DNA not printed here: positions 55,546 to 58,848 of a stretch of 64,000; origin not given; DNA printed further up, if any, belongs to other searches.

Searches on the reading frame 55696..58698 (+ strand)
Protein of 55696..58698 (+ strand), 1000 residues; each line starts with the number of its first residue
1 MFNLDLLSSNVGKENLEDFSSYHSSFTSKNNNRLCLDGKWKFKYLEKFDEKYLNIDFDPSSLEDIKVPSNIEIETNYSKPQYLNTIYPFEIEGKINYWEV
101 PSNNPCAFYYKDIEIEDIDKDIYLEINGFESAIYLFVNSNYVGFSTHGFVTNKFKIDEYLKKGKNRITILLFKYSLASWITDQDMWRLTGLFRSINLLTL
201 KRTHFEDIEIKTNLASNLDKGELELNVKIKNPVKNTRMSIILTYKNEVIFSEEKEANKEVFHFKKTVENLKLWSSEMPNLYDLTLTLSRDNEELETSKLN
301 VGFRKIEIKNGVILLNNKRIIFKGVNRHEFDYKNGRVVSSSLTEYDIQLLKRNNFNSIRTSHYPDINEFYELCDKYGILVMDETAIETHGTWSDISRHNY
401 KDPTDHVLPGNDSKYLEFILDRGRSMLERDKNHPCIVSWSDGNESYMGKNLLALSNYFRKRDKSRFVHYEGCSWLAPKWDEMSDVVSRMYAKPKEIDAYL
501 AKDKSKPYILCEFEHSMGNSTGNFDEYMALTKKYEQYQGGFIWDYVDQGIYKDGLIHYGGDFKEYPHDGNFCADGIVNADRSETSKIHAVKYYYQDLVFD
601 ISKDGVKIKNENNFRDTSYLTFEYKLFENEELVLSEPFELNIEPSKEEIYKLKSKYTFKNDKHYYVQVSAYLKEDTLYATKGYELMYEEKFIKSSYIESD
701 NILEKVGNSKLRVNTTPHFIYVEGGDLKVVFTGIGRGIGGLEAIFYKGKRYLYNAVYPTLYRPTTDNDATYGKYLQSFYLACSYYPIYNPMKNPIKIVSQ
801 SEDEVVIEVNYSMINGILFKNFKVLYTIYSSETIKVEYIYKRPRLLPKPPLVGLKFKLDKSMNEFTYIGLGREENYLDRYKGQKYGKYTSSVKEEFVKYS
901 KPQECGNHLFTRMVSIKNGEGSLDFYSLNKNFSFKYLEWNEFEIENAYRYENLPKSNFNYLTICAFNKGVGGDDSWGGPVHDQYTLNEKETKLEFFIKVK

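Call 79: search_protein_families(library=pfam, proteins=[window:55696-58698:+], max_evalue=0.00001)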
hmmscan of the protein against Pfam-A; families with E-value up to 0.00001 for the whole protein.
window:55696-58698:+ (1000 aa): 5 families
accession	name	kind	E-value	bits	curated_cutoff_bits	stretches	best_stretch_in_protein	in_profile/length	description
PF02836.23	Glyco_hydro_2_C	-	1.7e-94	316.8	21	1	306-597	1-300/302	Glycosyl hydrolases family 2, TIM barrel domain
PF02929.23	Bgal_small_N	-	1.5e-51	175.9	25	1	736-996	11-247/248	Beta galactosidase small chain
PF02837.24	Glyco_hydro_2_N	-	2.5e-23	83.3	28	1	36-199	4-167/169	Glycosyl hydrolases family 2, sugar binding domain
PF16353.11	LacZ_4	-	3.7e-16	59.6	27.3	1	606-689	1-83/87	Beta-galactosidase, domain 4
PF00703.27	Glyco_hydro_2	-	1.4e-15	58.4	23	1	203-304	1-109/109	Glycosyl hydrolases family 2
